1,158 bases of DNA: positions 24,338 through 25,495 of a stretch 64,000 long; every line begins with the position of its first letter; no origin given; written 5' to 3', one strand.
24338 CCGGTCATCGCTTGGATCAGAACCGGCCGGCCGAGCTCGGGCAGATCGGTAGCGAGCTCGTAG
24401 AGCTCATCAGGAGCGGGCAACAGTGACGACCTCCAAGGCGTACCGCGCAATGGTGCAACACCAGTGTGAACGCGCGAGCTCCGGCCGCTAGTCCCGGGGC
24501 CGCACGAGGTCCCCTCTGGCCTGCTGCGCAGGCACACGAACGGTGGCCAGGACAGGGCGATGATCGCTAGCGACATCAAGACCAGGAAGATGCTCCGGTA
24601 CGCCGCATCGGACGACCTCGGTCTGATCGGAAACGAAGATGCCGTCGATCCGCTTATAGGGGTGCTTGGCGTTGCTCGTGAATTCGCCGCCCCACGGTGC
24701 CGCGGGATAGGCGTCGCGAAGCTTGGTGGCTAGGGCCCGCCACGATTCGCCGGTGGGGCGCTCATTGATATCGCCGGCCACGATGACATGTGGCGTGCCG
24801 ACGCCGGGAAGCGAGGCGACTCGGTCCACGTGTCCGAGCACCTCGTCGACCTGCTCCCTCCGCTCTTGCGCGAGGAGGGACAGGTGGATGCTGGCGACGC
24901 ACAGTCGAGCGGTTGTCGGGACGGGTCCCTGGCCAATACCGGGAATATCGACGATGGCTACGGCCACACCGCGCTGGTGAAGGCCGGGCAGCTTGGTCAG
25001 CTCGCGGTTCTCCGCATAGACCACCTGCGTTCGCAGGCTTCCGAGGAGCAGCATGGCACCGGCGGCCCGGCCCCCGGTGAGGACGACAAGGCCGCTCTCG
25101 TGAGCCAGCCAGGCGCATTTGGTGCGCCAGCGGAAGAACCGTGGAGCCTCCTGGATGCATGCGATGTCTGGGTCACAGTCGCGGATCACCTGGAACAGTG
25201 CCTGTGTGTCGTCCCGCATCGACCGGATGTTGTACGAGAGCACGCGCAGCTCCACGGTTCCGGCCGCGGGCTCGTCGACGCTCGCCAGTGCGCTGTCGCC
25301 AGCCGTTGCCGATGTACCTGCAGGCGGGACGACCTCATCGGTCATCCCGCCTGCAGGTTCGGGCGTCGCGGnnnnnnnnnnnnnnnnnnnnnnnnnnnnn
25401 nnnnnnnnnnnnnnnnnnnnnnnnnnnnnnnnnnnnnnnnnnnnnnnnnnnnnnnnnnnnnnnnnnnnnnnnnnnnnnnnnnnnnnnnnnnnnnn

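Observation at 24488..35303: Complete translationally coupled myo-inositol catabolic operon ending in an EEP-family phosphoesterase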

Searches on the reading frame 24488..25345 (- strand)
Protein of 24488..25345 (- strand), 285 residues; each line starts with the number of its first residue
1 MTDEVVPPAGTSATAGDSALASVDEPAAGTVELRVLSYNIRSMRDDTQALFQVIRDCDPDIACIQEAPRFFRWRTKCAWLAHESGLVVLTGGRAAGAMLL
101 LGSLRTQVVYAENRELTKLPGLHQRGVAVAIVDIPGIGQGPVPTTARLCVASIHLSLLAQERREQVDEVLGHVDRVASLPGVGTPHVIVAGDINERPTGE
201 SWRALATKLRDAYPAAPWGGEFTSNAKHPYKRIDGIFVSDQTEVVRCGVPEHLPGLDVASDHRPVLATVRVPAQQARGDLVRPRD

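Call 6: search_protein_families(library=pfam, proteins=[window:24488-25345:-])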
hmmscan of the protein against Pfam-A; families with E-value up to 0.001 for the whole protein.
window:24488-25345:- (285 aa): 1 family
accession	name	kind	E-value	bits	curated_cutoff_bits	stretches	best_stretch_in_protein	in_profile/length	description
PF03372.29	Exo_endo_phos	-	6.1e-13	49.4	24.5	1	36-262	1-225/225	Endonuclease/Exonuclease/phosphatase family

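Call 7: search_protein_families(library=ncbifam, proteins=[window:24488-25345:-])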
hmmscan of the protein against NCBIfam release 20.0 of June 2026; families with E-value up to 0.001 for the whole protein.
window:24488-25345:- (285 aa): 3 families
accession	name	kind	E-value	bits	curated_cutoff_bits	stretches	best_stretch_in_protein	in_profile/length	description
TIGR00195.1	exoDNase_III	equivalog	1e-05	25.3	182.55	0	34-67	2-35/254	exodeoxyribonuclease III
TIGR00633.1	xth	equivalog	0.00037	20.1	99.05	0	33-67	1-36/255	exodeoxyribonuclease III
NF008733.0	PRK11756.1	equivalog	0.00063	19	280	0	34-67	2-35/269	exodeoxyribonuclease III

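Call 8: find_homologous_proteins(query=window:24488-25345:-)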
Query window:24488-25345:- (285 aa): 2488 proteins with E <= 0.001 among 7808 candidates; the best 120 are listed.
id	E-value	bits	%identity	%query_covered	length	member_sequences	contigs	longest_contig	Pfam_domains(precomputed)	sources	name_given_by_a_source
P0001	3.8e-171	586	94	96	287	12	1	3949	PF03372.30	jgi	jgi:endonuclease/exonuclease/phosphatase family metal-dependent hydrolase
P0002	8.0e-165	565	89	97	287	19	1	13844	PF03372.30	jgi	jgi:endonuclease/exonuclease/phosphatase family metal-dependent hydrolase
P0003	8.2e-161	552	89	96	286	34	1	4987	PF03372.30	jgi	jgi:endonuclease/exonuclease/phosphatase family metal-dependent hydrolase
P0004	9.3e-161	552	88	96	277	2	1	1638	PF03372.30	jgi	jgi:endonuclease/exonuclease/phosphatase family metal-dependent hydrolase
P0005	2.6e-158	543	87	96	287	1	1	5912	PF03372.30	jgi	-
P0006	6.4e-158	542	87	96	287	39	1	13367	PF03372.30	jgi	-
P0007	1.5e-150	518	85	96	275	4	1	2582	PF03372.30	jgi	jgi:endonuclease/exonuclease/phosphatase family metal-dependent hydrolase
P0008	1.7e-122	426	76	85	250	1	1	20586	PF03372.30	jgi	jgi:endonuclease/exonuclease/phosphatase family metal-dependent hydrolase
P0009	6.5e-120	418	75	85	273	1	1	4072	PF03372.30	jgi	jgi:endonuclease/exonuclease/phosphatase family metal-dependent hydrolase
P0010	1.5e-113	397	65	96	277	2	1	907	PF03372.30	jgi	jgi:endonuclease/exonuclease/phosphatase family metal-dependent hydrolase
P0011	3.3e-94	333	85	62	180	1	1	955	PF03372.30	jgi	jgi:endonuclease/exonuclease/phosphatase family metal-dependent hydrolase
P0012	1.3e-85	305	63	84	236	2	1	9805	PF03372.30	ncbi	-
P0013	1.1e-84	302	58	92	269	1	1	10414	PF03372.30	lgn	-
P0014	8.6e-82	292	61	85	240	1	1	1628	PF03372.30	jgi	jgi:endonuclease/exonuclease/phosphatase family metal-dependent hydrolase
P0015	7.6e-79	283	57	86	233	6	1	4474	PF03372.30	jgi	jgi:endonuclease/exonuclease/phosphatase family metal-dependent hydrolase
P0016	9.9e-78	279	58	85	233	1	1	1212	PF03372.30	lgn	-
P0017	1.9e-77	278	57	86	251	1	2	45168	PF03372.30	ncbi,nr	ncbi:MAG: endonuclease/exonuclease/phosphatase family protein [Sporichthyaceae bacterium]|nr:endonuc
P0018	1.9e-77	278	58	85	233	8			PF03372.30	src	-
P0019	2.7e-77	278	59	85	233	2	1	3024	PF03372.30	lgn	-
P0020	3.5e-77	277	56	85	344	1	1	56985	PF00480.27,PF03372.30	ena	-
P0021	5.8e-77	277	56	86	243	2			PF03372.30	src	-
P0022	5.7e-76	273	56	86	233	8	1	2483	PF03372.30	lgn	-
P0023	1.4e-75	272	57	85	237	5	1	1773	PF03372.30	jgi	jgi:endonuclease/exonuclease/phosphatase family metal-dependent hydrolase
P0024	2.1e-75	272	56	86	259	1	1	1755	PF03372.30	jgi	jgi:endonuclease/exonuclease/phosphatase family metal-dependent hydrolase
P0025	2.2e-75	271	57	87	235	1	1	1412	PF03372.30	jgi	jgi:endonuclease/exonuclease/phosphatase family metal-dependent hydrolase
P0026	1.1e-74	269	58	85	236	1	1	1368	PF03372.30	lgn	-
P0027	2.4e-74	268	58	86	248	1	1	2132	PF03372.30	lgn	-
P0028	6.5e-74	267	56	85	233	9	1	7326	PF03372.30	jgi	-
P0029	8.0e-74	266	55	86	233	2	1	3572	PF03372.30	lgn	-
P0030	9.5e-74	266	55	88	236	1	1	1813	PF03372.30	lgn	-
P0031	2.6e-73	265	58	85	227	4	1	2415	PF03372.30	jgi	jgi:endonuclease/exonuclease/phosphatase family metal-dependent hydrolase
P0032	2.9e-73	265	56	86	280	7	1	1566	PF03372.30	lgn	-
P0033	4.8e-73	264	55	87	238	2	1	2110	PF03372.30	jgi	-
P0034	5.9e-73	263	57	81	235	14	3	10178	PF03372.30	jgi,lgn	jgi:endonuclease/exonuclease/phosphatase family metal-dependent hydrolase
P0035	7.8e-73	263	57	86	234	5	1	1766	PF03372.30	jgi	jgi:endonuclease/exonuclease/phosphatase family metal-dependent hydrolase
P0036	8.5e-73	263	55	86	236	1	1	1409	PF03372.30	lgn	-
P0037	1.1e-72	263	57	86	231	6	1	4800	PF03372.30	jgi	jgi:endonuclease/exonuclease/phosphatase family metal-dependent hydrolase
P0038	1.3e-72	262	57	85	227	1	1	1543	PF03372.30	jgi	jgi:endonuclease/exonuclease/phosphatase family metal-dependent hydrolase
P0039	2.7e-72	261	56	85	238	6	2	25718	PF03372.30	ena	-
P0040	3.8e-72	261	55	85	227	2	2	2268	PF03372.30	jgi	jgi:endonuclease/exonuclease/phosphatase family metal-dependent hydrolase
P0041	3.8e-72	261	56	87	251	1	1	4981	PF03372.30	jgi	jgi:endonuclease/exonuclease/phosphatase family metal-dependent hydrolase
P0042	4.4e-72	261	56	85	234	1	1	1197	PF03372.30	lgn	-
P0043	5.0e-72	260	56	85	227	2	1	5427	PF03372.30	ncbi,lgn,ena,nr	ncbi:MAG TPA: endonuclease/exonuclease/phosphatase family protein [Acidothermaceae bacterium]|nr:end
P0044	6.7e-72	260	54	84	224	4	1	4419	PF03372.30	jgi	jgi:endonuclease/exonuclease/phosphatase family metal-dependent hydrolase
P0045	8.1e-72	260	56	85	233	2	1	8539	PF03372.30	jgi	-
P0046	8.8e-72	260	56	85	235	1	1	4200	PF03372.30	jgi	jgi:endonuclease/exonuclease/phosphatase family metal-dependent hydrolase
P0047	1.1e-71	259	57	85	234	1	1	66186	PF03372.30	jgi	jgi:endonuclease/exonuclease/phosphatase family metal-dependent hydrolase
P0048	1.7e-71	259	55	85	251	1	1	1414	PF03372.30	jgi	jgi:endonuclease/exonuclease/phosphatase family metal-dependent hydrolase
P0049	3.0e-71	258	57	85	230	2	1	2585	PF03372.30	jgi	jgi:endonuclease/exonuclease/phosphatase family metal-dependent hydrolase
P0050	3.5e-71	258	57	85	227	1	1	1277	PF03372.30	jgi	jgi:endonuclease/exonuclease/phosphatase family metal-dependent hydrolase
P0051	4.0e-71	257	55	85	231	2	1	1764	PF03372.30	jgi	jgi:endonuclease/exonuclease/phosphatase family metal-dependent hydrolase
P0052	4.6e-71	257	56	85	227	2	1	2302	PF03372.30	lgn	-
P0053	1.0e-70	256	49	92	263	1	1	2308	PF03372.30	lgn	-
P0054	1.0e-70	256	55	85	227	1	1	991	PF03372.30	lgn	-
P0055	1.1e-70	256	56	85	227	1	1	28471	PF03372.30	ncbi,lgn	-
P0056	1.2e-70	256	56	85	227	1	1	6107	PF03372.30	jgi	jgi:endonuclease/exonuclease/phosphatase family metal-dependent hydrolase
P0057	1.7e-70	255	56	85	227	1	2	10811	PF03372.30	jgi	jgi:endonuclease/exonuclease/phosphatase family metal-dependent hydrolase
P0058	2.3e-70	255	56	85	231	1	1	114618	PF03372.30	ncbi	-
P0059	3.5e-70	254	56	85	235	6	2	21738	PF03372.30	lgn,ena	-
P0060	3.5e-70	254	56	85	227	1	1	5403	PF03372.30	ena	-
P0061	3.8e-70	254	56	85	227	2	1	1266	PF03372.30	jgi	jgi:endonuclease/exonuclease/phosphatase family metal-dependent hydrolase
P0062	3.8e-70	254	54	85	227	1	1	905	PF03372.30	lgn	-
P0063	7.8e-70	253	56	85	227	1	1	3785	PF03372.30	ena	-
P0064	9.2e-70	253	56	85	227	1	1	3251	PF03372.30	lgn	-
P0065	1.0e-69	253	55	85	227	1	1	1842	PF03372.30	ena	-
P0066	1.9e-69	252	56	85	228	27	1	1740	PF03372.30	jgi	jgi:endonuclease/exonuclease/phosphatase family metal-dependent hydrolase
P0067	2.1e-69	252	56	84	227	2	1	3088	PF03372.30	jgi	jgi:endonuclease/exonuclease/phosphatase family metal-dependent hydrolase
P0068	2.2e-69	252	56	84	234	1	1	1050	PF03372.30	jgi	jgi:endonuclease/exonuclease/phosphatase family metal-dependent hydrolase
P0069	2.5e-69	252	54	85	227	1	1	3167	PF03372.30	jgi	jgi:endonuclease/exonuclease/phosphatase family metal-dependent hydrolase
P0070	2.5e-69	252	54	85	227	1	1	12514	PF03372.30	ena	-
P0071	3.1e-69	251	54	85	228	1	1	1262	PF03372.30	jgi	jgi:endonuclease/exonuclease/phosphatase family metal-dependent hydrolase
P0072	3.8e-69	251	55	85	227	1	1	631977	PF03372.30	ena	-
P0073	5.7e-69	250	54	86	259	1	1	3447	PF03372.30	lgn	-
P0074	6.7e-69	250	53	85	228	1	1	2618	PF03372.30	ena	-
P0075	8.1e-69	250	53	85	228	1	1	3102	PF03372.30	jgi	jgi:endonuclease/exonuclease/phosphatase family metal-dependent hydrolase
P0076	8.3e-69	250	56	85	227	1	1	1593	PF03372.30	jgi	jgi:endonuclease/exonuclease/phosphatase family metal-dependent hydrolase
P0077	1.2e-68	249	54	85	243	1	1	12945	PF03372.30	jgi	jgi:endonuclease/exonuclease/phosphatase family metal-dependent hydrolase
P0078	1.2e-68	249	56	85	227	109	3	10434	PF03372.30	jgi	jgi:endonuclease/exonuclease/phosphatase family metal-dependent hydrolase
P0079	1.6e-68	249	51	87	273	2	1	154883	PF03372.30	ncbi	ncbi:endonuclease/exonuclease/phosphatase family protein [Streptomyces capparidis]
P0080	1.8e-68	249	54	85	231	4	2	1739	PF03372.30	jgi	-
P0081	1.8e-68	249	52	89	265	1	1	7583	PF03372.30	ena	-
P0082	1.9e-68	249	53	85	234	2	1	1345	PF03372.30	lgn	-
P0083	2.2e-68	249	53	87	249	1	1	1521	PF03372.30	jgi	jgi:endonuclease/exonuclease/phosphatase family metal-dependent hydrolase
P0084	2.2e-68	248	54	85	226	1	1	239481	PF03372.30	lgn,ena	-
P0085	2.2e-68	248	54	85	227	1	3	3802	PF03372.30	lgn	-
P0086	2.2e-68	248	55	83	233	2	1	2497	PF03372.30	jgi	-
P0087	3.6e-68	248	54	85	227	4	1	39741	PF03372.30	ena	-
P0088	3.7e-68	248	55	85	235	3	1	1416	PF03372.30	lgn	-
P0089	4.2e-68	248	56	87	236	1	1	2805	PF03372.30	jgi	jgi:endonuclease/exonuclease/phosphatase family metal-dependent hydrolase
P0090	4.6e-68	247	52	85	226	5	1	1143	PF03372.30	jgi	jgi:endonuclease/exonuclease/phosphatase family metal-dependent hydrolase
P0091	6.2e-68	247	55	86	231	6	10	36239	PF03372.30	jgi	jgi:endonuclease/exonuclease/phosphatase family metal-dependent hydrolase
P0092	7.0e-68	247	55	84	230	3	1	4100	PF03372.30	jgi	jgi:endonuclease/exonuclease/phosphatase family metal-dependent hydrolase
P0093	9.6e-68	246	54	85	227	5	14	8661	PF03372.30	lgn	-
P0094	1.4e-67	246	54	85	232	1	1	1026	PF03372.30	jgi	-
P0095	1.7e-67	246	53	85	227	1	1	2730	PF03372.30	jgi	jgi:endonuclease/exonuclease/phosphatase family metal-dependent hydrolase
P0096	1.8e-67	245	54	85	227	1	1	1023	PF03372.30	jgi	jgi:endonuclease/exonuclease/phosphatase family metal-dependent hydrolase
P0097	1.8e-67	245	54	84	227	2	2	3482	PF03372.30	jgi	jgi:endonuclease/exonuclease/phosphatase family metal-dependent hydrolase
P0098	1.9e-67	245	55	85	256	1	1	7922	PF03372.30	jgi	jgi:endonuclease/exonuclease/phosphatase family metal-dependent hydrolase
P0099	2.3e-67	245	55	85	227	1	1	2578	PF03372.30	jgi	jgi:endonuclease/exonuclease/phosphatase family metal-dependent hydrolase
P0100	2.5e-67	245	55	85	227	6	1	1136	PF03372.30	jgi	-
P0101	2.6e-67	245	54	83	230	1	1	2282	PF03372.30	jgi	jgi:endonuclease/exonuclease/phosphatase family metal-dependent hydrolase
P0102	2.7e-67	245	52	85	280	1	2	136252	PF03372.30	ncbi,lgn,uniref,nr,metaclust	ncbi:endonuclease [Wenjunlia vitaminophila]|uniref:Endonuclease n=1 Tax=Wenjunlia vitaminophila TaxI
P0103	2.7e-67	245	52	86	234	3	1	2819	PF03372.30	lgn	-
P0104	3.3e-67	245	54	85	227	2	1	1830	PF03372.30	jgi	-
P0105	3.6e-67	244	56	85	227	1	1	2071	PF03372.30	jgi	jgi:endonuclease/exonuclease/phosphatase family metal-dependent hydrolase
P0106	7.5e-67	243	54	84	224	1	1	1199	PF03372.30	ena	-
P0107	8.8e-67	243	53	91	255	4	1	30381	PF03372.30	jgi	jgi:endonuclease/exonuclease/phosphatase family metal-dependent hydrolase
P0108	8.9e-67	243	53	85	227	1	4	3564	PF03372.30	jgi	jgi:endonuclease/exonuclease/phosphatase family metal-dependent hydrolase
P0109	1.1e-66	243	53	87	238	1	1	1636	PF03372.30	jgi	jgi:endonuclease/exonuclease/phosphatase family metal-dependent hydrolase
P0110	1.2e-66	243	55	85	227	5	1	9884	PF03372.30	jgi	jgi:endonuclease/exonuclease/phosphatase family metal-dependent hydrolase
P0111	1.8e-66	242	52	85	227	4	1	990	PF03372.30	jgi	jgi:endonuclease/exonuclease/phosphatase family metal-dependent hydrolase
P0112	1.9e-66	242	54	85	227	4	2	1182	PF03372.30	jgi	jgi:endonuclease/exonuclease/phosphatase family metal-dependent hydrolase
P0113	2.4e-66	242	53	87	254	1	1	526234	PF03372.30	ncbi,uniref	ncbi:endonuclease/exonuclease/phosphatase family protein [Streptomyces sp. NPDC102274]|uniref:endonu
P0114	2.6e-66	242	53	85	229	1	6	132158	PF03372.30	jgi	jgi:endonuclease/exonuclease/phosphatase family metal-dependent hydrolase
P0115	3.9e-66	241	53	85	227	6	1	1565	PF03372.30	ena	-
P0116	4.6e-66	241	55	84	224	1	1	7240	PF03372.30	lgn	-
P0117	7.2e-66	240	56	85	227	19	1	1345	PF03372.30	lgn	-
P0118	9.4e-66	240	52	86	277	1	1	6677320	PF03372.30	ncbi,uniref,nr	ncbi:endonuclease/exonuclease/phosphatase family protein [Streptomyces marispadix]|uniref:Endonuclea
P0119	1.1e-65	240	51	85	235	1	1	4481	PF03372.30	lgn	-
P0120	1.3e-65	239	54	85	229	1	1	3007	PF03372.30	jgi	jgi:endonuclease/exonuclease/phosphatase family metal-dependent hydrolase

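Call 9: search_solved_structures(query=window:24488-25345:-, max_evalue=1)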
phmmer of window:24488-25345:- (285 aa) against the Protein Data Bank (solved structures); distinct sequences matched with E-value up to 1: 3.
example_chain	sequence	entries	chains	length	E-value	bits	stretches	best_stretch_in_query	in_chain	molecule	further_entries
3g6s_A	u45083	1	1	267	0.00025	23.4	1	152-270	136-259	Putative endonuclease/exonuclease/phosphatase family protein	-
7nrc_So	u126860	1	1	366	0.17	14.2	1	85-141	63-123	Ribosome-interacting GTPase 2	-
3eye_A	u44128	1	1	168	0.25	13.6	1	107-143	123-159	PTS system N-acetylgalactosamine-specific IIB component 1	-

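Call 11: find_related_loci(query=A1, collection=genome_contigs, flank=10000)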
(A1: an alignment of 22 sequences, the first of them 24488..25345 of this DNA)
Query A1 (285 aa) in genome_contigs; peptide patterns used: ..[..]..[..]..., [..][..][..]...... (x = any residue, [..] = any of these).
599 stretches matched a pattern (row limit reached: there are more); 595 encode a relative of the query (tblastn E <= 1e-3); the best 80 are kept; 80 distinct loci.
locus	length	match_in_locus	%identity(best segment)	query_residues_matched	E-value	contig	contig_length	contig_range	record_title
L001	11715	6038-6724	57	29-272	2e-84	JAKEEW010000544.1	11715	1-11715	MAG: Sporichthyaceae bacterium isolate PMV_1_maxbin.008 PMV_1_maxbin.008.k101_965311, whole genome shotgun sequence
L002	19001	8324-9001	52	31-272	2e-74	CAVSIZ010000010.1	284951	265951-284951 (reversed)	MAG: uncultured Actinomycetota bacterium isolate MFD02360.bin.1.34 genome assembly, contig: contig_22257, whole genome s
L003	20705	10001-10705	52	32-280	5e-73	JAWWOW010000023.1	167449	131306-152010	MAG: Frankiales bacterium isolate BP_356 scaffold_3715856, whole genome shotgun sequence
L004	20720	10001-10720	54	21-275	1e-72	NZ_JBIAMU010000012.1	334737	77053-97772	Streptomyces sp. NPDC004111 NPDC004111_44_D6.ctg-0012, whole genome shotgun sequence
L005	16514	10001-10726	53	22-274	4e-72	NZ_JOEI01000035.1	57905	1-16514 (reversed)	Streptomyces scopuliridis RB72 strain NRRL B-24574 contig35.1, whole genome shotgun sequence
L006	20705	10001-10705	53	29-273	2e-71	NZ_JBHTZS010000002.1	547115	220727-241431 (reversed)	Streptomyces scopuliridis strain NPDC056758 NPDC056758_T15_H10.ctg-0002, whole genome shotgun sequence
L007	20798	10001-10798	49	4-272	3e-71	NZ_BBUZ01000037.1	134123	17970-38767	Streptomyces sp. NBRC 110028, whole genome shotgun sequence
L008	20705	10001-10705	52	29-272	4e-71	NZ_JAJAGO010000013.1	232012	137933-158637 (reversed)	Streptomyces gossypii strain N2-109 Scaffold13, whole genome shotgun sequence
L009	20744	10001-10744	52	21-279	7e-71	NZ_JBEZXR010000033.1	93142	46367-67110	Streptomyces sp. NPDC026673 NPDC026673_31_F2.ctg-0033, whole genome shotgun sequence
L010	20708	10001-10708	52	29-274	9e-71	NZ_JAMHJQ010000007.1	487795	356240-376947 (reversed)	Streptomyces sp. 35G-GA-8 Scaffold7, whole genome shotgun sequence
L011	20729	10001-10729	50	21-274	2e-70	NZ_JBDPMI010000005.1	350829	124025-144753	Streptomyces sp. B5E4 B5E4_contig_5, whole genome shotgun sequence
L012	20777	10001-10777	51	9-272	2e-70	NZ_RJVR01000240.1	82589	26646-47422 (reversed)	Actinacidiphila soli strain LAM7114 Z_ctg055, whole genome shotgun sequence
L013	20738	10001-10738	51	29-284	3e-70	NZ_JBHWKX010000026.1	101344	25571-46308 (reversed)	Streptomyces sp. NPDC059909 NPDC059909_346_C3.ctg-0026, whole genome shotgun sequence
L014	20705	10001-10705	52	29-277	8e-70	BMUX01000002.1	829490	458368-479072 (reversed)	Streptomyces spiroverticillatus JCM 4609 DNA, sequence02, whole genome shotgun sequence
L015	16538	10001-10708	51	29-274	1e-69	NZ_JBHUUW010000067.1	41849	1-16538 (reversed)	Streptomyces sp. NPDC057137 NPDC057137_T17_A10.ctg-0067, whole genome shotgun sequence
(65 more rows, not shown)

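Call 17: search_solved_structures(query=A1, max_evalue=1)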
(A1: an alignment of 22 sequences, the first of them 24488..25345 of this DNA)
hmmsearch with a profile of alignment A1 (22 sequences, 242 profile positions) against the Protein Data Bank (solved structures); distinct sequences matched with E-value up to 1: 32.
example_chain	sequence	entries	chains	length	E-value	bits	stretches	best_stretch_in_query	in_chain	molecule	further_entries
3g6s_A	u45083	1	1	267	4.1e-13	52.5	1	119-239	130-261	Putative endonuclease/exonuclease/phosphatase family protein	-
4ruw_A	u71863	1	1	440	6.1e-08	35.6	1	106-238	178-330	Endonuclease/exonuclease/phosphatase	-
5ht2_A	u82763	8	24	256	1.8e-06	30.8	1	32-193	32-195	Tyrosyl-DNA phosphodiesterase 2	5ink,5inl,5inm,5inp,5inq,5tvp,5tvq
4gyz_A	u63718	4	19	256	1.8e-06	30.8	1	32-193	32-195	Tyrosyl-DNA phosphodiesterase 2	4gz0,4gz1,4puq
4gz2_A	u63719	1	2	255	1.8e-06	30.7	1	32-193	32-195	Tyrosyl-DNA phosphodiesterase 2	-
6mal_A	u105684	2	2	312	2e-06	30.6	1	78-185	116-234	Nocturnin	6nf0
6bt1_A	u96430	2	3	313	2e-06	30.6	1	78-185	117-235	Nocturnin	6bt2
5inn_A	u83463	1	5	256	2.1e-06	30.5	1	32-192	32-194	Tyrosyl-DNA phosphodiesterase 2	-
4fpv_A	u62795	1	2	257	4.1e-06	29.6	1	12-166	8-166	Tyrosyl-DNA phosphodiesterase 2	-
5j3z_A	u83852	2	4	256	4.6e-06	29.4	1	32-190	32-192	Tyrosyl-DNA phosphodiesterase 2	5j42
6ca4_A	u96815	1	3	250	5.2e-06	29.2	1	14-166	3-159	Tyrosyl-DNA phosphodiesterase 2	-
5ino_A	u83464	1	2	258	6.4e-06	29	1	32-181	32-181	Tyrosyl-DNA phosphodiesterase 2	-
5j3p_A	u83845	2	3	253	6.6e-06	28.9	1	32-180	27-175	Tyrosyl-DNA phosphodiesterase 2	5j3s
3teb_A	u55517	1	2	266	7.7e-06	28.7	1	103-231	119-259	Endonuclease/exonuclease/phosphatase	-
4f1h_B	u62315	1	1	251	7.8e-06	28.7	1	15-166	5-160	Tyrosyl-DNA phosphodiesterase 2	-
3mpr_A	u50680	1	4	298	0.0061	19.2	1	132-220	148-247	Putative endonuclease/exonuclease/phosphatase family protein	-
7cne_A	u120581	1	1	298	0.021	17.4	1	106-173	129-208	Sphingomyelinase C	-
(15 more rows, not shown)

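Call 23: find_encoding_contigs(protein=P0008, flank=10000, max_places=2)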
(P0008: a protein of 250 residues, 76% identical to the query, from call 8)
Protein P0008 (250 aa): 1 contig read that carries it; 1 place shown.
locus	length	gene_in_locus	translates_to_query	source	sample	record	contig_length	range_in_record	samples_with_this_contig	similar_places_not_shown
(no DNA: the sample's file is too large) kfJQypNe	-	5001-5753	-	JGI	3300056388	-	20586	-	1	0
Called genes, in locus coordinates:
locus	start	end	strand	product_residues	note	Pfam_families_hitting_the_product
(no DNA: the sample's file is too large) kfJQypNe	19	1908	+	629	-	PF02776:TPP_enzyme_N, PF00205:TPP_enzyme_M, PF02775:TPP_enzyme_C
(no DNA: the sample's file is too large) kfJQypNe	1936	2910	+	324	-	PF00532:Peripla_BP_1, PF13407:Peripla_BP_4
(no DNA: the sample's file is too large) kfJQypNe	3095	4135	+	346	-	PF02653:BPD_transp_2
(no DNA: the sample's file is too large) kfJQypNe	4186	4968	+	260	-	PF00005:ABC_tran, PF02463:SMC_N (faint), PF13304:AAA_21 (faint)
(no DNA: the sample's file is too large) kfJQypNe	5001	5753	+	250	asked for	PF03372:Exo_endo_phos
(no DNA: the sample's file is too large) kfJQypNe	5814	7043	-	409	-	PF04455:Saccharop_dh_N, PF21571:ArgZ-like_C_1st, PF21570:ArgZ-like_C_2nd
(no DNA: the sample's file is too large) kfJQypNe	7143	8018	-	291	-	-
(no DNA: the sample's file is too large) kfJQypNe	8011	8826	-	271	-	PF00561:Abhydrolase_1 (weak), PF12146:Hydrolase_4, PF12697:Abhydrolase_6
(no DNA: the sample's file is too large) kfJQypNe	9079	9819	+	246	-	PF01553:Acyltransferase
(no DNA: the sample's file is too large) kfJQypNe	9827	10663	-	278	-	PF06267:DUF1028, PF08823:PG_binding_2 (weak)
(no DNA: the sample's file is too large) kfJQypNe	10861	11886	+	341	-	PF00365:PFK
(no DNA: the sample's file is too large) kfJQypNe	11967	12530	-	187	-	-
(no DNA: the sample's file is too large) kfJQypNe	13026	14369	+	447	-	PF01474:DAHP_synth_2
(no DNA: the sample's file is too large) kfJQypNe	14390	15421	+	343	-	PF00155:Aminotran_1_2 (weak), PF01212:Beta_elim_lyase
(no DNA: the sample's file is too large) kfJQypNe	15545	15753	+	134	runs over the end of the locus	PF00392:GntR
